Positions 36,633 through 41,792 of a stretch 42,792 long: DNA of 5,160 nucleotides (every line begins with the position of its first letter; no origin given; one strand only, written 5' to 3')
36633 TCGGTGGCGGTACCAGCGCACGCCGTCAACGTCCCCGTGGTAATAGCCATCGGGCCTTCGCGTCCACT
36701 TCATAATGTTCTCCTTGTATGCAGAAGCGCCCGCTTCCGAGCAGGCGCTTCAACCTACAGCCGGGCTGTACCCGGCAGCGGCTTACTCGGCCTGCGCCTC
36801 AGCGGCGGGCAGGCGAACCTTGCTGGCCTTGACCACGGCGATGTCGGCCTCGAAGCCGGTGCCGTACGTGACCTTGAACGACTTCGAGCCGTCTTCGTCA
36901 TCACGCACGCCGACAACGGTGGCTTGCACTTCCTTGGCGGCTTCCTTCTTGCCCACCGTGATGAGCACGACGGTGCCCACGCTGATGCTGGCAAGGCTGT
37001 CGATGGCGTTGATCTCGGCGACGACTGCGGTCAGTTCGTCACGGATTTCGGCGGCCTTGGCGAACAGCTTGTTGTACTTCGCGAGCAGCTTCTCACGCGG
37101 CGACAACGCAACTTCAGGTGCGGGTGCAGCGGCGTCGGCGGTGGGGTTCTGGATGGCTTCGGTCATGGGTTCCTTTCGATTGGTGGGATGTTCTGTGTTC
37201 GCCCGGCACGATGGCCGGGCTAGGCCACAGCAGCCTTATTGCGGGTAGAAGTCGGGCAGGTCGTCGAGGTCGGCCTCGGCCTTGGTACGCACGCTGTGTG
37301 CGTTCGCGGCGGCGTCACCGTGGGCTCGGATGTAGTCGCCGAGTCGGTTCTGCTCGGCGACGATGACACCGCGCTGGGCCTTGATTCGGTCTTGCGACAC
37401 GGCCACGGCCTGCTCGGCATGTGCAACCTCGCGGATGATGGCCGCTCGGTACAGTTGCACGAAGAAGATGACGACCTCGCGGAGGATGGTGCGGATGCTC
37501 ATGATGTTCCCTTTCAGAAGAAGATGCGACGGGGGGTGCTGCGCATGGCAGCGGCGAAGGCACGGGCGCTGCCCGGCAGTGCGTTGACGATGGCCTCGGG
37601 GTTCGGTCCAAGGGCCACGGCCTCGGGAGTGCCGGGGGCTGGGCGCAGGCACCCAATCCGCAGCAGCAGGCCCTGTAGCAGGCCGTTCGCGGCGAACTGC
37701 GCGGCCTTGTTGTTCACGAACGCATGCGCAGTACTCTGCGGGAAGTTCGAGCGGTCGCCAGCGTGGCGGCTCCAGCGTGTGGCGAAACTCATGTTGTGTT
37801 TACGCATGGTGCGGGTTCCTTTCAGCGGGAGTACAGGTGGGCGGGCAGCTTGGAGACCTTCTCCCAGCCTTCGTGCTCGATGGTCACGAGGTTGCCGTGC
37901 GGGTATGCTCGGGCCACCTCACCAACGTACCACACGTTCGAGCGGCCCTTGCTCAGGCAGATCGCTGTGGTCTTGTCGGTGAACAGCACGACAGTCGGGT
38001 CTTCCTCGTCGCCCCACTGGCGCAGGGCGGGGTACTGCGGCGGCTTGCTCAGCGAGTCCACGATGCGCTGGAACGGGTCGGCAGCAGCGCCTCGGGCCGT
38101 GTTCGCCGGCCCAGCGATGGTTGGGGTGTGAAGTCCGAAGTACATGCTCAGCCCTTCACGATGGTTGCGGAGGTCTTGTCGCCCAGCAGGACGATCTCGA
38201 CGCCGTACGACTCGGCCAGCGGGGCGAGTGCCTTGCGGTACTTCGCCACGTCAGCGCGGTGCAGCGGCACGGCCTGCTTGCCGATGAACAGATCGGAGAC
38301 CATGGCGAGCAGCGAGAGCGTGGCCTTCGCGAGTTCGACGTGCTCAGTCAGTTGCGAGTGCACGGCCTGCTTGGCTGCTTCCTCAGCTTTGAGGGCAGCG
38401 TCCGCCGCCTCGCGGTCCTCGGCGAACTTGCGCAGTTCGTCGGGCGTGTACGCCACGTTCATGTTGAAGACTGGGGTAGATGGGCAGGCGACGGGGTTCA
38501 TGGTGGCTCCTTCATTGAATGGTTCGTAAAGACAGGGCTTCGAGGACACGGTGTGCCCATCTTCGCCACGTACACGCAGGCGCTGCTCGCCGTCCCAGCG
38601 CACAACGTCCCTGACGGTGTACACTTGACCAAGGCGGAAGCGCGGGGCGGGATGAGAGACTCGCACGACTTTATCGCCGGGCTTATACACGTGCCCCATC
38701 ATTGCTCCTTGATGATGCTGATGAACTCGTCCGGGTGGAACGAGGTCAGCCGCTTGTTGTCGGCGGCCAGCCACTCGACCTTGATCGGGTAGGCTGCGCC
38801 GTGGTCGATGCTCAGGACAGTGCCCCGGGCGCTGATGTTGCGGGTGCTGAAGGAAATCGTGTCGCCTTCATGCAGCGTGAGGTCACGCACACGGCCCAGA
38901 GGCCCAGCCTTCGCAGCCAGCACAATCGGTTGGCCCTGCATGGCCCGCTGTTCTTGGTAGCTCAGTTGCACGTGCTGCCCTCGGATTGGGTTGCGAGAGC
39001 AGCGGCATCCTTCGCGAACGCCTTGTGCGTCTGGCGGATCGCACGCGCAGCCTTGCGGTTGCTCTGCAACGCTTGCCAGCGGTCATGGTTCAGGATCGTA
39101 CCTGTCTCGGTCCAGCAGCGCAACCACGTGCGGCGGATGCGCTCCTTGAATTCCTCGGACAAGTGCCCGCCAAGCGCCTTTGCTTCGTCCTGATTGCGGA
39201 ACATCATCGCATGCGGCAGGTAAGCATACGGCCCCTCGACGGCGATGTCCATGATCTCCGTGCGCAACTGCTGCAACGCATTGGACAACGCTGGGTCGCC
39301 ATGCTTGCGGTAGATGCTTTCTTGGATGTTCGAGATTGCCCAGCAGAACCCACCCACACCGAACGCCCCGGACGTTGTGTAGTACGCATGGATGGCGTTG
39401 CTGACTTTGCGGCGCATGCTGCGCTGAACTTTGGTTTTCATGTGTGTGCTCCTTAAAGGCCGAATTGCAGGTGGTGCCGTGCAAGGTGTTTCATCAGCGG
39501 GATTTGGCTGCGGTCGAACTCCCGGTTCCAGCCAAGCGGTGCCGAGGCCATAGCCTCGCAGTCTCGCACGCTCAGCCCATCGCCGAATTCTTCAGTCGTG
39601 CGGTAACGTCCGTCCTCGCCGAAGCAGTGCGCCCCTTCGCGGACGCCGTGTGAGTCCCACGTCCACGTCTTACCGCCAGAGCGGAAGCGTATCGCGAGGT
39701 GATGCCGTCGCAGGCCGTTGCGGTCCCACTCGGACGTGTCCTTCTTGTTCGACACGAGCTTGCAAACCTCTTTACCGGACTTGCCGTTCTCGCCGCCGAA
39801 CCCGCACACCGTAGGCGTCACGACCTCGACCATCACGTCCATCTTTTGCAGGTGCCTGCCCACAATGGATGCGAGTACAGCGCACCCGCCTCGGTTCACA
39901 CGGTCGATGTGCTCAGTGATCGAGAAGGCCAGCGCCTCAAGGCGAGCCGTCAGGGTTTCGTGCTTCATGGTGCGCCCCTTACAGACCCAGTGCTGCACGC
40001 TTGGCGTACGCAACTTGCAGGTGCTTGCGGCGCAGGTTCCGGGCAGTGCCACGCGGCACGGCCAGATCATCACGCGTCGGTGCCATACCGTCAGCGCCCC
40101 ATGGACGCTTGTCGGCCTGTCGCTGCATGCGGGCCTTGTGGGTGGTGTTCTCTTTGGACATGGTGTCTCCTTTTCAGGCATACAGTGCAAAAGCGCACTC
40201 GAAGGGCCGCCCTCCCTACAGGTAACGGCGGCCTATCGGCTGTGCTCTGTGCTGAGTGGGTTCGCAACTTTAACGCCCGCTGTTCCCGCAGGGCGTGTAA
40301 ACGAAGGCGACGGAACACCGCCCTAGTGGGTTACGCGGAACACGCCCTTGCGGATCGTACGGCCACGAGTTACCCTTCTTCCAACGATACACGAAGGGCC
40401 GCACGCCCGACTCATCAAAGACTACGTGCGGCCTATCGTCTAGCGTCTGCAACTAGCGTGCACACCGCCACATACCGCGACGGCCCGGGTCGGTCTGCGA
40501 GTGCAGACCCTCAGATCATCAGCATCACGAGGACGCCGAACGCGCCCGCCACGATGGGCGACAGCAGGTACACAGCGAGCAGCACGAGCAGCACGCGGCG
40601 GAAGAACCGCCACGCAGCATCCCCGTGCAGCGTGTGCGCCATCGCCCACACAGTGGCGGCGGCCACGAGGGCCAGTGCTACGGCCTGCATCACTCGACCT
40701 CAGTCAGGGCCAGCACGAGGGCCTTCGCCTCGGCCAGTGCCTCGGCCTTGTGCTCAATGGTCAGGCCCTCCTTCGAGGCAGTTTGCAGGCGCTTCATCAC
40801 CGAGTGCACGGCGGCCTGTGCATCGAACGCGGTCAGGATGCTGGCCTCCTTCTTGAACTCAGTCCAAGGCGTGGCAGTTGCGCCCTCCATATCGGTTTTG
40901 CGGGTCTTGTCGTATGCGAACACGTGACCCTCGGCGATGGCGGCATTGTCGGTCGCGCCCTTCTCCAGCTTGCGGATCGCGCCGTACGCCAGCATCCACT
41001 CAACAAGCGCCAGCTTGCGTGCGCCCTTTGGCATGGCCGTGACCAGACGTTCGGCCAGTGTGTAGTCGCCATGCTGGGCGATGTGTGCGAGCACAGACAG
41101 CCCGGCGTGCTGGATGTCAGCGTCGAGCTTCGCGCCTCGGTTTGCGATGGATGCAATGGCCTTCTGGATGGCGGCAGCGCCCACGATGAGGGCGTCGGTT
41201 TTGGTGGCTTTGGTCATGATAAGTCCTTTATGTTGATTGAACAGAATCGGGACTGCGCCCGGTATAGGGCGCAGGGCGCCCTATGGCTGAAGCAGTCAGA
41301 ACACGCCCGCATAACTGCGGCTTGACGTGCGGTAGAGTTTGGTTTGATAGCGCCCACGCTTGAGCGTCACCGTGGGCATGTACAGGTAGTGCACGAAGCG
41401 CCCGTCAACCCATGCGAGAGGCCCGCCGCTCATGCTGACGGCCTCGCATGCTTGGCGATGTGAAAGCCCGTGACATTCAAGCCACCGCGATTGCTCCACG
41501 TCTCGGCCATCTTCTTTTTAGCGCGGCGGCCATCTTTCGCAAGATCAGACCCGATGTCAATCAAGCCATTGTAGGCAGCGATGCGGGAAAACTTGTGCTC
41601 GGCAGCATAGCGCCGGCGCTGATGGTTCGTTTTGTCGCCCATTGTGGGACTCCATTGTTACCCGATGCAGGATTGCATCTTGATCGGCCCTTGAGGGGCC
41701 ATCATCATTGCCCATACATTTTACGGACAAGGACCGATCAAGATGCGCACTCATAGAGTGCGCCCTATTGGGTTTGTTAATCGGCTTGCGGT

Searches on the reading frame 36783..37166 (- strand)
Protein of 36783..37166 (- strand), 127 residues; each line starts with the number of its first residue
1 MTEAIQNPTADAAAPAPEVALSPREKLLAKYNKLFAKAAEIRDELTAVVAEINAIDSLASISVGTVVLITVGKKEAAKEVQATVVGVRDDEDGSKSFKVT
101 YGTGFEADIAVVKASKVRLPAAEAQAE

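Call 87: search_protein_families(library=phrogs, proteins=[window:36783-37166:-], max_evalue=0.001)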
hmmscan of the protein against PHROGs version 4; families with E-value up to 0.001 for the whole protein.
window:36783-37166:- (127 aa): 4 families
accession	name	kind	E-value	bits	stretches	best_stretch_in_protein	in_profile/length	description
phrog_34831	-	unknown function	3.7e-17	63.9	1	7-117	101-211/217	-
phrog_5433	-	unknown function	5.3e-14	53.3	1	36-118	17-97/123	-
phrog_24184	-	unknown function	4e-09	37.8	1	25-120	19-114/168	-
phrog_13079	-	unknown function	1.7e-08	35.7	1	22-122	18-118/150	-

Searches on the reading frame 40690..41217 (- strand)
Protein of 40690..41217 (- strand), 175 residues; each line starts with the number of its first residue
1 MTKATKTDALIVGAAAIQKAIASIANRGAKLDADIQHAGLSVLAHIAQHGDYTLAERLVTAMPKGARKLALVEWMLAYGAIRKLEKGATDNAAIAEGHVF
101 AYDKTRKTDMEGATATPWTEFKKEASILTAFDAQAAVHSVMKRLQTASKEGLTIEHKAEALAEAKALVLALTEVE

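Call 26: find_related_loci(query=A1, collection=viral_contigs, flank=4000)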
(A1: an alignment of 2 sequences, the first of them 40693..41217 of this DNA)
Query A1 (175 aa) in viral_contigs; peptide patterns used: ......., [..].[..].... (x = any residue, [..] = any of these).
73 stretches matched a pattern; 6 encode a relative of the query (tblastn E <= 1e-3); 6 distinct loci.
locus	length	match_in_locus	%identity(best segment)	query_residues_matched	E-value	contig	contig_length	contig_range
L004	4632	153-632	67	10-168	8e-64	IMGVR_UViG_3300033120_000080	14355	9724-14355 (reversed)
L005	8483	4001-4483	63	10-168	2e-59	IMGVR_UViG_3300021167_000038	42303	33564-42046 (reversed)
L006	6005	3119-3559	64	10-157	2e-57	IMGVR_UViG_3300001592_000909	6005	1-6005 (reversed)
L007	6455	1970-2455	58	10-172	2e-57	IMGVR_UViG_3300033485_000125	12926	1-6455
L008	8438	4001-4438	63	10-156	3e-57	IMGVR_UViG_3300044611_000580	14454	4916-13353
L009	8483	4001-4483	57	10-175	2e-54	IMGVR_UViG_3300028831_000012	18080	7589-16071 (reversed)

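Call 31: find_encoding_contigs(protein=window:40690-41217:-, flank=5000, max_places=10)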
Protein window:40690-41217:- (175 aa): 7 contigs read that carry it; 4 places shown.
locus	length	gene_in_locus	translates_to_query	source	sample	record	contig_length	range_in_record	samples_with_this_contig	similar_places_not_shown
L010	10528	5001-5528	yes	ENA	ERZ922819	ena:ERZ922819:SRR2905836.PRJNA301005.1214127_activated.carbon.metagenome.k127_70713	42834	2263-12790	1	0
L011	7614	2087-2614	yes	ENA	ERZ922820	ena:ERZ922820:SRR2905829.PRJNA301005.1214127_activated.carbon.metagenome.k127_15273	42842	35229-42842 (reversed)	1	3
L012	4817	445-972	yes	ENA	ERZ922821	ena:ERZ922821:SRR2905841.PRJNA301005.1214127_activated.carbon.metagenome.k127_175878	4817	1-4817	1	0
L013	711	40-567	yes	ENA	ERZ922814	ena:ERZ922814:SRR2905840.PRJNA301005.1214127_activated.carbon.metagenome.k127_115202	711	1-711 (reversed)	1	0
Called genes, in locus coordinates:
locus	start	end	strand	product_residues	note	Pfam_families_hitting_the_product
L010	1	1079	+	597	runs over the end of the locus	PF22530:Terminase-T7_RNaseH-like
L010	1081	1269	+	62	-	PF16080:Phage_holin_2_3, PF16082:Phage_holin_2_4 (weak)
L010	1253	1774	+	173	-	PF00959:Phage_lysozyme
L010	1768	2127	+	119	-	-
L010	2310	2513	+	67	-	-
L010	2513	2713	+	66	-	-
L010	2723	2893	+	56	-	-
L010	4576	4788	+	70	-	-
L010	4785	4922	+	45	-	-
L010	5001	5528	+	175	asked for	-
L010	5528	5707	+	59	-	-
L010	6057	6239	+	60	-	-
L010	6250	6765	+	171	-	-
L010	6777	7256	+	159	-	-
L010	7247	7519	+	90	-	-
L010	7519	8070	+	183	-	-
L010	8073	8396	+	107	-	-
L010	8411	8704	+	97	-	-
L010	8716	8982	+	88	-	-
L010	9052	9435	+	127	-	-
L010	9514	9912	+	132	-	PF13392:HNH_3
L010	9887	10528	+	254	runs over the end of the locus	PF13155:Toprim_2 (weak)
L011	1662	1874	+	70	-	-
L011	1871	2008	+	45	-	-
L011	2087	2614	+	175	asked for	-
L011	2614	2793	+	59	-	-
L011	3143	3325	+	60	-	-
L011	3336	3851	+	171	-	-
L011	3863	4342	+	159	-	-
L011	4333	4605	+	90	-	-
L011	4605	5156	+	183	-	-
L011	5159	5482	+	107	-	-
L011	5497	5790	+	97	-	-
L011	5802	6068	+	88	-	-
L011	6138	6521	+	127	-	-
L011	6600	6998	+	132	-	PF13392:HNH_3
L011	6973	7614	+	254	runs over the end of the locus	PF13155:Toprim_2 (weak)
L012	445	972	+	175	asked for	-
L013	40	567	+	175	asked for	-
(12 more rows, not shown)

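Call 34: find_homologous_proteins(query=window:40693-41217:-, max_evalue=1e-10)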
Query window:40693-41217:- (175 aa): 284 proteins with E <= 1e-10 among 842 candidates; the best 120 are listed.
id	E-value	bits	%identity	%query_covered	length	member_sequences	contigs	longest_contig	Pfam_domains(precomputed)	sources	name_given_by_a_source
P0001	3.0e-101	353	99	100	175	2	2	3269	-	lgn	-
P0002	1.2e-82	293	82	99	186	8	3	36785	-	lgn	-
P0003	1.8e-80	286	80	99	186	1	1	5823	-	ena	-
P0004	1.8e-58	214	69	93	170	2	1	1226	-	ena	-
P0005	2.4e-57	211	70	93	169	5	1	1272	-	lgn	-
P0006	5.9e-57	210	69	93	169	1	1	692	-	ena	-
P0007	1.0e-56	209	65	94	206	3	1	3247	-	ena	-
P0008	2.4e-56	208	69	93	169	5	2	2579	-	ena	-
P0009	2.4e-56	208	66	85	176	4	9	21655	-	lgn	-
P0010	3.3e-56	207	67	93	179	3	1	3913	-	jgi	jgi:hypothetical protein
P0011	8.9e-56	206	66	93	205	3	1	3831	-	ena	-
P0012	2.1e-55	205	62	93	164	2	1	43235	-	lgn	-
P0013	2.6e-55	204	67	93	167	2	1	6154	-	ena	-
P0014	3.6e-55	204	65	93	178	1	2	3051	-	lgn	-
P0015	4.4e-55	203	66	94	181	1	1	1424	-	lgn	-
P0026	6.8e-54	200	68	93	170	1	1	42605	-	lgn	-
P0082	1.1e-51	193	65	93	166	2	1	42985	-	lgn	-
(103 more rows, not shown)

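Call 35: find_encoding_contigs(protein=P0002, flank=6000, max_places=6)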
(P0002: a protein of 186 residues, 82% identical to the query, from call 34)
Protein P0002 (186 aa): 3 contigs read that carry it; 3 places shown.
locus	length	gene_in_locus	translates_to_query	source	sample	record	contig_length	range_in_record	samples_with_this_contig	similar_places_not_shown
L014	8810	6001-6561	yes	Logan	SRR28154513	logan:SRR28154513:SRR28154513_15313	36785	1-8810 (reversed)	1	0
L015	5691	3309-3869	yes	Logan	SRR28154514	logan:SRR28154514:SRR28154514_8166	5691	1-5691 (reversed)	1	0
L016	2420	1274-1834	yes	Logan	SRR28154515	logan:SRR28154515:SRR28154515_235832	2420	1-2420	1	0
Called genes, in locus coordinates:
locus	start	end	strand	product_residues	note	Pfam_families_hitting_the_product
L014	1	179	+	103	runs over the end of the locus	-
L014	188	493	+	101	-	PF11123:DNA_Packaging_2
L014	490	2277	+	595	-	PF22530:Terminase-T7_RNaseH-like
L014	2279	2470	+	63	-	PF16080:Phage_holin_2_3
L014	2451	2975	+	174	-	PF00959:Phage_lysozyme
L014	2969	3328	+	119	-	-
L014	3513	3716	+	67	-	-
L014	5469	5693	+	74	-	-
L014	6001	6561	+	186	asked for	-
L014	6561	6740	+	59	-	-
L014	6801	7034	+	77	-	-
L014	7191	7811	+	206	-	PF27024:Phage_T7_kinase (faint)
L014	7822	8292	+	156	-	-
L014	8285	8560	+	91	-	-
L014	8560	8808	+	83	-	?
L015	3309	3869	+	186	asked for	-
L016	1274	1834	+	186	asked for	-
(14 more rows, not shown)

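Call 36: find_encoding_contigs(protein=P0003, flank=6000, max_places=4)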
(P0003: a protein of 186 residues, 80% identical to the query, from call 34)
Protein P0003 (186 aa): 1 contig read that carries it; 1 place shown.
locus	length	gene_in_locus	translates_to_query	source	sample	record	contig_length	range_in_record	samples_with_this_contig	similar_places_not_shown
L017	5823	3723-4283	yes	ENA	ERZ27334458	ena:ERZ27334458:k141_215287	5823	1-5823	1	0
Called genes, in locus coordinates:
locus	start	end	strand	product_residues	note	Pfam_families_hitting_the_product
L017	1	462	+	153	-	?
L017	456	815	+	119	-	-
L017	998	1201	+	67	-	-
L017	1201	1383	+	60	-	-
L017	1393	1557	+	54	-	-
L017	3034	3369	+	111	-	-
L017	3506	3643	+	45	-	-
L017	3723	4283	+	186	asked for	-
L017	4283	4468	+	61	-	-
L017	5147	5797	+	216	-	PF27024:Phage_T7_kinase (faint)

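Call 45: find_related_loci(query=A1, collection=metagenome_contigs, flank=3500)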
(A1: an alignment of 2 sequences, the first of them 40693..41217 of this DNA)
Query A1 (175 aa) in metagenome_contigs; peptide patterns used: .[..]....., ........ (x = any residue, [..] = any of these).
501 stretches matched a pattern; 4 encode a relative of the query (tblastn E <= 1e-3); 4 distinct loci.
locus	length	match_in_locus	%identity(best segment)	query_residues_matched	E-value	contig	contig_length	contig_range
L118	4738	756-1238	63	10-171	5e-60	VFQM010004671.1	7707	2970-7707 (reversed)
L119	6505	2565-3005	64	10-157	2e-57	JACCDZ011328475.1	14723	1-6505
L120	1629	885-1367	65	10-171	1e-58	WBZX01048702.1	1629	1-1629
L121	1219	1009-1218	74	10-79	2e-30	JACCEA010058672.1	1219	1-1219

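Call 46: find_encoding_contigs(protein=P0026, flank=4000, max_places=2)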
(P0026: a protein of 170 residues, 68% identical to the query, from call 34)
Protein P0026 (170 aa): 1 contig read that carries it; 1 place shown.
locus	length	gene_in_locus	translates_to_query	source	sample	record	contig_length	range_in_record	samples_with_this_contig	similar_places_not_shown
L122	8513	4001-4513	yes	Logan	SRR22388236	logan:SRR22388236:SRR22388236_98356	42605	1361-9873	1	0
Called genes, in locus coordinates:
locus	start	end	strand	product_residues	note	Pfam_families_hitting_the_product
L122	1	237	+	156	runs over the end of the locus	PF00959:Phage_lysozyme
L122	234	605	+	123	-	-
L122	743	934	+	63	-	-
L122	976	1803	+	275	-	-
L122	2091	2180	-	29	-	-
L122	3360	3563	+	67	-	-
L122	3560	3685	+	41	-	-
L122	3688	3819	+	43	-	-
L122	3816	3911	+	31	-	-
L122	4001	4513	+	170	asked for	-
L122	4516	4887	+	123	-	-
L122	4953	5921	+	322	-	PF27024:Phage_T7_kinase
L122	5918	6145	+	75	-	-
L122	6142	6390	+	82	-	-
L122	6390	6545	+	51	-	-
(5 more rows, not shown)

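Call 47: find_encoding_contigs(protein=P0012, flank=4000, max_places=2)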
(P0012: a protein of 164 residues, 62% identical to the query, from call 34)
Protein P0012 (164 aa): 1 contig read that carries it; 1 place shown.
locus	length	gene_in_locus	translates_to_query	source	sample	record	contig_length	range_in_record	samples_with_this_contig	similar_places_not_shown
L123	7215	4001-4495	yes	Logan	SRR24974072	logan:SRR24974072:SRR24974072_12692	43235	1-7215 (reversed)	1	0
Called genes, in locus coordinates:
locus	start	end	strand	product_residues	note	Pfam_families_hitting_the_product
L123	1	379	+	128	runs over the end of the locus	-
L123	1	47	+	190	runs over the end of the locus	PF00959:Phage_lysozyme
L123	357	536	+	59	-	-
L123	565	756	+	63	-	-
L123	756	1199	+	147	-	-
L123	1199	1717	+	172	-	-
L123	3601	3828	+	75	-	-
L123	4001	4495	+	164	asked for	-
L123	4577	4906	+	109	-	-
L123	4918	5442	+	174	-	-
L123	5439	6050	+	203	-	-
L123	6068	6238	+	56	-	-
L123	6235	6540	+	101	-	-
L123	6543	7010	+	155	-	-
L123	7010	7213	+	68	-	?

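Call 48: find_encoding_contigs(protein=P0082, flank=4000, max_places=2)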
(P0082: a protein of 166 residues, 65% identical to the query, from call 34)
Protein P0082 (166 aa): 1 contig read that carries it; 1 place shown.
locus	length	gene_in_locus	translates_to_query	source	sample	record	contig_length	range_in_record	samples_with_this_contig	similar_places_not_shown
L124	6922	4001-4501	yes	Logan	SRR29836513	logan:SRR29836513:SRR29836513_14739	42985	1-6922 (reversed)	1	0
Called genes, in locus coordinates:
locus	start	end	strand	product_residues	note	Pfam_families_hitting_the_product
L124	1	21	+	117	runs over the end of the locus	-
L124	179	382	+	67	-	-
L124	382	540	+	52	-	-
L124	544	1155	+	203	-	-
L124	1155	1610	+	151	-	-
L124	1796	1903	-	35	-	-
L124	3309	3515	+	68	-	-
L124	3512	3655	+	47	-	-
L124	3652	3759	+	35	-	-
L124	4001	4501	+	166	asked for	-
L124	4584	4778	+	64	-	-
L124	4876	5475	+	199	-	-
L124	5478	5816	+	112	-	PF26820:Phage_T4_Y00F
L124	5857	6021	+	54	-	-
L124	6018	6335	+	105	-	-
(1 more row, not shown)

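Call 49: find_encoding_contigs(protein=P0009, flank=4000, max_places=3)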
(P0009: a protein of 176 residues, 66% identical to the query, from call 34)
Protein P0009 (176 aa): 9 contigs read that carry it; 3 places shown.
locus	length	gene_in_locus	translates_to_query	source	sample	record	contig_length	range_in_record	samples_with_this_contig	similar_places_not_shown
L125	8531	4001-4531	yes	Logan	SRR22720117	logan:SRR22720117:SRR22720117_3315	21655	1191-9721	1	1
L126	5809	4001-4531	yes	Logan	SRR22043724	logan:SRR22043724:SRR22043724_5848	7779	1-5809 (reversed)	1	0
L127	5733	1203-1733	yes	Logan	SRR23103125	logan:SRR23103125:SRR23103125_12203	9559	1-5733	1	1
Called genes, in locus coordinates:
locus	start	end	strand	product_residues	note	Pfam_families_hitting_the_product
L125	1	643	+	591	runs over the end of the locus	PF22530:Terminase-T7_RNaseH-like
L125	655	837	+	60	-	PF04971:Phage_holin_2_1 (faint), PF16080:Phage_holin_2_3, PF16082:Phage_holin_2_4 (weak)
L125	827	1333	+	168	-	PF00959:Phage_lysozyme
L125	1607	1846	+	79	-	-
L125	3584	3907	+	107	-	-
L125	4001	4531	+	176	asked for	-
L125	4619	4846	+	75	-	-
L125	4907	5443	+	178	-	-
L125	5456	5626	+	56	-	-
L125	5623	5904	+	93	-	-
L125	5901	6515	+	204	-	-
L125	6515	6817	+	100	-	-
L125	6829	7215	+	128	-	-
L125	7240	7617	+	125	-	-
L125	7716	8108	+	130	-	-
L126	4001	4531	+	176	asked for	-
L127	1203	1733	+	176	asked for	-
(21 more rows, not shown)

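Call 87: search_protein_families(library=phrogs, proteins=[window:40690-41217:-], max_evalue=0.001)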
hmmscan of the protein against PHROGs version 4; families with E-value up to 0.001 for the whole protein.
window:40690-41217:- (175 aa): 1 family
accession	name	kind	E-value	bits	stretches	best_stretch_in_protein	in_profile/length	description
phrog_1448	-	unknown function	6.7e-49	167.2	1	2-170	10-176/190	-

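Call 100: find_encoding_contigs(protein=P0001, flank=4000, max_places=4)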
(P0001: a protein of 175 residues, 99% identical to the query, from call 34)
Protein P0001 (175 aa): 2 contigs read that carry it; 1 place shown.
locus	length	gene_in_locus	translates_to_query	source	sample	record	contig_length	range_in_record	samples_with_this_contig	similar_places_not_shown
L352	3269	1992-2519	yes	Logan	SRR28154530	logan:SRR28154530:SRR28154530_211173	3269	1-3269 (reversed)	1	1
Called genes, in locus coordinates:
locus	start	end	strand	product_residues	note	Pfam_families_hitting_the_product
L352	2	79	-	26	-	?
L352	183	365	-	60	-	-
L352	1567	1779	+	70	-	-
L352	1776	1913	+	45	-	-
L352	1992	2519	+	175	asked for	-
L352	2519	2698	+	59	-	-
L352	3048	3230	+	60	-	-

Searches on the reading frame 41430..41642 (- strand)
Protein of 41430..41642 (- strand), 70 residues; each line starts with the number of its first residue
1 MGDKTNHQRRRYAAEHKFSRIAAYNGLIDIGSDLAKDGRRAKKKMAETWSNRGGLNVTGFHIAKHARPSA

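Call 21: find_related_loci(query=window:41433-41642:-, collection=viral_contigs, flank=4000)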
Query seq(70 aa) (70 aa) in viral_contigs; peptide patterns used: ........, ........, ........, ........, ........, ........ (x = any residue, [..] = any of these).
43 stretches matched a pattern, but none encodes a relative of the query by tblastn (E <= 1e-3).

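Call 87: search_protein_families(library=phrogs, proteins=[window:41430-41642:-], max_evalue=0.001)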
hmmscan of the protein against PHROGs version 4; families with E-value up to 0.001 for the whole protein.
window:41430-41642:- (70 aa): 0 families
